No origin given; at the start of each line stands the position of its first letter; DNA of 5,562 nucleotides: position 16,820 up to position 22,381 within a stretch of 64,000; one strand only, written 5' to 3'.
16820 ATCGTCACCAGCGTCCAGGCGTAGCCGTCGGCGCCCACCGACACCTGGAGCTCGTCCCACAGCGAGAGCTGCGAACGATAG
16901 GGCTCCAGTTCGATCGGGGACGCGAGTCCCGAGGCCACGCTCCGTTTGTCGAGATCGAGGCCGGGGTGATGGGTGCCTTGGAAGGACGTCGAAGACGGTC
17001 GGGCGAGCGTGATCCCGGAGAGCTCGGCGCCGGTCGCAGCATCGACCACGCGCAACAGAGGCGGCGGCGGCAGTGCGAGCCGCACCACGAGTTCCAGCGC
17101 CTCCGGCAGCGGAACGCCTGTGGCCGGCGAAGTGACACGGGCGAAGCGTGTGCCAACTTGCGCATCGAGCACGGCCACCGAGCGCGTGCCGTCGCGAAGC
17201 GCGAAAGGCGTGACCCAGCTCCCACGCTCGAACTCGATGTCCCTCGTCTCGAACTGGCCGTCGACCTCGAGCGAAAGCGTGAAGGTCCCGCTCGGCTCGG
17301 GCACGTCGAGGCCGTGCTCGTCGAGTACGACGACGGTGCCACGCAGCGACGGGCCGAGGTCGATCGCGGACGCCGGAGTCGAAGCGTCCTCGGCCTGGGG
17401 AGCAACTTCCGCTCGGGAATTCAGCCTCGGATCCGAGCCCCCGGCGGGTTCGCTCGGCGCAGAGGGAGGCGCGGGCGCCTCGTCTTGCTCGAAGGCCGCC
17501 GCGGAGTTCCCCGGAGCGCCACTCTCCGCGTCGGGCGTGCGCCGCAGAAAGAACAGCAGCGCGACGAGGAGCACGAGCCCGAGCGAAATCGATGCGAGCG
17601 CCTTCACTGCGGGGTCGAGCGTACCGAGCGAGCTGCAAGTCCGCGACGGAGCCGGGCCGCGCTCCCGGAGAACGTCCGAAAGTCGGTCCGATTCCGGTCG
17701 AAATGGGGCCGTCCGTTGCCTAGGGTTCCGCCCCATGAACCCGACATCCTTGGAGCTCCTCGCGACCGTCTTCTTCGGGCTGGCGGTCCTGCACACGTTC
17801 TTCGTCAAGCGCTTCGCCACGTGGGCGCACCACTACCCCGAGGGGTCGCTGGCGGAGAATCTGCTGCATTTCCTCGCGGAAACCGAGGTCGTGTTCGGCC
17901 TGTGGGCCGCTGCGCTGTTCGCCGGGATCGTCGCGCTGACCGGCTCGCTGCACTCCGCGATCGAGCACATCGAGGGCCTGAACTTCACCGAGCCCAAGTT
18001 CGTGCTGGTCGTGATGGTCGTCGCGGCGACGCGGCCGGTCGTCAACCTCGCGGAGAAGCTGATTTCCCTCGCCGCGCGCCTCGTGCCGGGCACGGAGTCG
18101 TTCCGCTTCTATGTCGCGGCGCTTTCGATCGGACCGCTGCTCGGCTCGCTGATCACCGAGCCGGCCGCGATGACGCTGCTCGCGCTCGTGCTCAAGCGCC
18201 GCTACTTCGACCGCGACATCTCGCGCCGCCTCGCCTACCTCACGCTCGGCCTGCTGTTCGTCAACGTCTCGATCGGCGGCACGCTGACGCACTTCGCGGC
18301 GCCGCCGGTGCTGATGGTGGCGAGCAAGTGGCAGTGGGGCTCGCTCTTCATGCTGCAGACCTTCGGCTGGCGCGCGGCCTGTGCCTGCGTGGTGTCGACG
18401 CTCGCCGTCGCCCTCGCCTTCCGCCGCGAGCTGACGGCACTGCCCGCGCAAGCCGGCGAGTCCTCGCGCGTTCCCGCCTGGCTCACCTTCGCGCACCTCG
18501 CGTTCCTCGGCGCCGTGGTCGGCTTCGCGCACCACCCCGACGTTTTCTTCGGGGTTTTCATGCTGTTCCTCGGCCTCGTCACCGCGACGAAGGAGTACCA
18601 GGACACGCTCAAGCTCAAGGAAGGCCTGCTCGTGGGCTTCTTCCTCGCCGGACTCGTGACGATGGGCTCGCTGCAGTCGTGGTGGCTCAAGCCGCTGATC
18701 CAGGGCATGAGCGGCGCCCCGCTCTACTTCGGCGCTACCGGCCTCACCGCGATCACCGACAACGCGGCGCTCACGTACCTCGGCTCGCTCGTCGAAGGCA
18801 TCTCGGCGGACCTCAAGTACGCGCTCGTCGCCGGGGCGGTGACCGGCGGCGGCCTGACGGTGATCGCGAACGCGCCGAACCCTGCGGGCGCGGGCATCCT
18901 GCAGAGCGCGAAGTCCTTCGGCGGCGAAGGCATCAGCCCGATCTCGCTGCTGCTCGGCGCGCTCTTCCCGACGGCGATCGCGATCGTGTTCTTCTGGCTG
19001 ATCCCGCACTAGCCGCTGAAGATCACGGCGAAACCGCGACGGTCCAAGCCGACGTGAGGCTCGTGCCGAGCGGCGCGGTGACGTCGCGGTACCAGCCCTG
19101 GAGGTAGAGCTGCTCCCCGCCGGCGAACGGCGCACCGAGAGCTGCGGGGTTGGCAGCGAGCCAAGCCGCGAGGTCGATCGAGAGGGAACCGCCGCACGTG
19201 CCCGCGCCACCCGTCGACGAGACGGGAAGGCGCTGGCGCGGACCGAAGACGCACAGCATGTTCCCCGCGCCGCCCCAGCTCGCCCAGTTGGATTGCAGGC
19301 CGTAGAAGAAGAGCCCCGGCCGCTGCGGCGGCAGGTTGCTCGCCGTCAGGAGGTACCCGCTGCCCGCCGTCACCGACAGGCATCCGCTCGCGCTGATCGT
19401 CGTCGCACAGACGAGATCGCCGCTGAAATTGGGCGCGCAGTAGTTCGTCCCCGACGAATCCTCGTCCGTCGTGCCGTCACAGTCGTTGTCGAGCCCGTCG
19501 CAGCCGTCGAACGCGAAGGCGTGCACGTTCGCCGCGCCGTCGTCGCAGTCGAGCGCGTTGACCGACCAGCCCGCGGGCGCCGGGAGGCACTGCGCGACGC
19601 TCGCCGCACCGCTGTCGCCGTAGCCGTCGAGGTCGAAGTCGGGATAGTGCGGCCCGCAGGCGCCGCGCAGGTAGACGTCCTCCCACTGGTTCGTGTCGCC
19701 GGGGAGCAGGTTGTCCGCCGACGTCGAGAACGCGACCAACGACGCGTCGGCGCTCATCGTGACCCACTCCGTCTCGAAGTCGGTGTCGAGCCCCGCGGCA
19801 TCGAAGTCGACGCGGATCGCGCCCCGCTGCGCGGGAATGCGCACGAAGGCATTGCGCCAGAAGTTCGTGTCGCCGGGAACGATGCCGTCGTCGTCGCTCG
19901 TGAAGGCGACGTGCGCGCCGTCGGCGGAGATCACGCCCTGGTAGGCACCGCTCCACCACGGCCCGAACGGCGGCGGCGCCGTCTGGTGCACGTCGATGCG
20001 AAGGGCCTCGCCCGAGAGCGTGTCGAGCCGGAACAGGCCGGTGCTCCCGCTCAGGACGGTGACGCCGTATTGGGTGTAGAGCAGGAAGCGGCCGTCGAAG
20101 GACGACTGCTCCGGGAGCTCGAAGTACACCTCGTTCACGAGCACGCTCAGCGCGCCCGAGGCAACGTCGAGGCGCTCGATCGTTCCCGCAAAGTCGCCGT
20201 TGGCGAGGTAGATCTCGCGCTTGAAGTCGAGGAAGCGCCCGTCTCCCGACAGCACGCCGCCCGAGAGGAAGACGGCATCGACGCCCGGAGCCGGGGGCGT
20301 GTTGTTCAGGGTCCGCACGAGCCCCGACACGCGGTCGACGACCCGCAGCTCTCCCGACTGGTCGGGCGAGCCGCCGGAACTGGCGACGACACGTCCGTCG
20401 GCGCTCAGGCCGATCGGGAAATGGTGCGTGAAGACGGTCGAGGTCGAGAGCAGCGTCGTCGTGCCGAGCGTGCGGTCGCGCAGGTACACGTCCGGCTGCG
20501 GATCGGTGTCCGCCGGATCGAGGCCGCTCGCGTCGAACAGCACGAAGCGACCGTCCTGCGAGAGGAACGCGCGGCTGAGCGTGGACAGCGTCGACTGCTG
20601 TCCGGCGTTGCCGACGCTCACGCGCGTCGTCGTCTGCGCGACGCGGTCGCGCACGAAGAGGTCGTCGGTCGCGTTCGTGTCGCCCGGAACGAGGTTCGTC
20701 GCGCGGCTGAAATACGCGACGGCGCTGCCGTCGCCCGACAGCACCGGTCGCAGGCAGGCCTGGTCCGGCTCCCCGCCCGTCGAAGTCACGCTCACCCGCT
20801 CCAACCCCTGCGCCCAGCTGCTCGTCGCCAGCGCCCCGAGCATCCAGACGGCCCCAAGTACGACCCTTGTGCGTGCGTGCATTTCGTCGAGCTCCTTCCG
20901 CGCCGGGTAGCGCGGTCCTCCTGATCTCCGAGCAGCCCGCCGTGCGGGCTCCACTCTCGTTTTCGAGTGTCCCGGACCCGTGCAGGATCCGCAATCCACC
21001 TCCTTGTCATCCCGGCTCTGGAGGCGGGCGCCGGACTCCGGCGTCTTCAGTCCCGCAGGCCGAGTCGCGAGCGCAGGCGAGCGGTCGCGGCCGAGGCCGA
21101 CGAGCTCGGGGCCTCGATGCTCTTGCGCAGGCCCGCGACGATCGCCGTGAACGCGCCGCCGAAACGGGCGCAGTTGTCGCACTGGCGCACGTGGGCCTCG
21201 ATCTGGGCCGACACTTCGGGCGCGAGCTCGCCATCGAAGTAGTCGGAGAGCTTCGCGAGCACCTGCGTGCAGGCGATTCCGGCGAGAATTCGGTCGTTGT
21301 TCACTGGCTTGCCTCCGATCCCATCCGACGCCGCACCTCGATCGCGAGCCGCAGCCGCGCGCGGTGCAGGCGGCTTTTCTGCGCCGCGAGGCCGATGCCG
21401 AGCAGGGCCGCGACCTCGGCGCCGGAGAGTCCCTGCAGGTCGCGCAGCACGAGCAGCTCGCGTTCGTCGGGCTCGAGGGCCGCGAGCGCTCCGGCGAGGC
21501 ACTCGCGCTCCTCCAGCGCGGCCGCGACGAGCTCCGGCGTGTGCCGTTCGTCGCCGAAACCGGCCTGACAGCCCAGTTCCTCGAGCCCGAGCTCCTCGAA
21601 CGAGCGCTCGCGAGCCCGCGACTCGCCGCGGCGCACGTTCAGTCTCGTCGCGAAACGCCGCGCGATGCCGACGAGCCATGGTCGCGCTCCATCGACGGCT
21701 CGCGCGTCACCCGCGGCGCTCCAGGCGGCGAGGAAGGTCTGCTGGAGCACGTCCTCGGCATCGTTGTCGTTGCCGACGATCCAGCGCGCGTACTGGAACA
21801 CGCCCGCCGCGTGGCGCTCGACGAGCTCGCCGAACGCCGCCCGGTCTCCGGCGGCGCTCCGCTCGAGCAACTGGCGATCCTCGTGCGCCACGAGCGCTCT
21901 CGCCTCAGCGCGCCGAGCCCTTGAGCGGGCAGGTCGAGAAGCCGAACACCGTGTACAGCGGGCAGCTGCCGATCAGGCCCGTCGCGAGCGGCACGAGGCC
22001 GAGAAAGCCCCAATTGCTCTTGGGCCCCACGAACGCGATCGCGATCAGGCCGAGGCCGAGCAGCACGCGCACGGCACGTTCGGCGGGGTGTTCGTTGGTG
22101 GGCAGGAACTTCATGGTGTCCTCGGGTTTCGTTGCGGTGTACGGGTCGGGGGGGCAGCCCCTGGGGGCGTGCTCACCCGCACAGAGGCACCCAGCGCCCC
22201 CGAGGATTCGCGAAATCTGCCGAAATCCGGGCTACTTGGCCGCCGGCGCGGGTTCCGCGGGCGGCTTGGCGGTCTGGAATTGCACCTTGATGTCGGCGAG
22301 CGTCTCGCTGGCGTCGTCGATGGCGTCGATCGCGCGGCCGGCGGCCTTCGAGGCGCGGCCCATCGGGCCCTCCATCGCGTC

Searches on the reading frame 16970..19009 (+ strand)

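Call 25: search_protein_families(library=pfam, proteins=[window:16970-19009:+], max_evalue=0.001)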
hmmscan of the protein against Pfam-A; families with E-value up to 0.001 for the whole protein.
window:16970-19009:+ (680 aa): 1 family
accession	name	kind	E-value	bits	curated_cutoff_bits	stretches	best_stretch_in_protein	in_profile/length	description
PF07399.17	Na_H_antiport_3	-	5.8e-169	562.9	25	1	261-678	2-419/419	Putative Na+/H+ antiporter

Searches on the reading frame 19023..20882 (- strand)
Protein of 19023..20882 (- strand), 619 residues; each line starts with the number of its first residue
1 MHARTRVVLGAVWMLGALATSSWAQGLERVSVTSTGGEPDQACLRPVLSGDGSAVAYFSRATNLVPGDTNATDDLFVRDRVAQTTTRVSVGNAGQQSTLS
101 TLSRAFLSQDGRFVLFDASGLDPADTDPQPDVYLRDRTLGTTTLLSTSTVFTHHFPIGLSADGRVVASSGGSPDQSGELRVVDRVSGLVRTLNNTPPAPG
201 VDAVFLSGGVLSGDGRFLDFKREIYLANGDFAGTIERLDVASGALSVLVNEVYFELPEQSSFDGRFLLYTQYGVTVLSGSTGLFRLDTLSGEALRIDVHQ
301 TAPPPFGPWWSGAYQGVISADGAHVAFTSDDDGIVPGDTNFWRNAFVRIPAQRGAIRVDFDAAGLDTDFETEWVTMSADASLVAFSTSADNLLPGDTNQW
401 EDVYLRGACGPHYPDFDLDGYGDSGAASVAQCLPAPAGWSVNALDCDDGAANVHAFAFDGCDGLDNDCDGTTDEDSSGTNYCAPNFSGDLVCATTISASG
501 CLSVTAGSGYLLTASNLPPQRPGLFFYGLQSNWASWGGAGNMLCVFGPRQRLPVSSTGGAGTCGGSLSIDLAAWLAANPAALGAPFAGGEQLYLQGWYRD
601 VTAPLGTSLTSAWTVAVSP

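Call 7: search_protein_families(library=pfam, proteins=[window:19023-20882:-], max_evalue=0.1)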
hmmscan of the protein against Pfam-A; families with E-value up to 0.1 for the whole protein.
window:19023-20882:- (619 aa): 1 family
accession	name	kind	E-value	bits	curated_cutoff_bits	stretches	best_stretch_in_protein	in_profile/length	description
PF11617.13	Cu-binding_MopE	-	4.4e-07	30.5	27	1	445-474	1-30/30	Putative metal-binding motif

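Call 8: search_protein_families(library=ncbifam, proteins=[window:19023-20882:-], max_evalue=0.1)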
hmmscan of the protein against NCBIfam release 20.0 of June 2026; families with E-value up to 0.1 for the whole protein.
window:19023-20882:- (619 aa): 0 families

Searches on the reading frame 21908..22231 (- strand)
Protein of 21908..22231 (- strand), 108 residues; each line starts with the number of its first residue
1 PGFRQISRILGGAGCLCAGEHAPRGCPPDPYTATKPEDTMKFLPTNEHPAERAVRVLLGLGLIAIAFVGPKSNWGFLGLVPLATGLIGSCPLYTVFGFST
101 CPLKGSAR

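Call 53: search_protein_families(library=pfam, proteins=[window:21908-22231:-], max_evalue=0.001)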
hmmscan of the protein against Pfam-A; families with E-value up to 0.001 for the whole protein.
window:21908-22231:- (108 aa): 1 family
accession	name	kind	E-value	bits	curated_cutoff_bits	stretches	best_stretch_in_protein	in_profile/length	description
PF11127.14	YgaP-like_TM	-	6.1e-18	65.1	25.3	1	45-103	3-65/66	Inner membrane protein YgaP-like, transmembrane domain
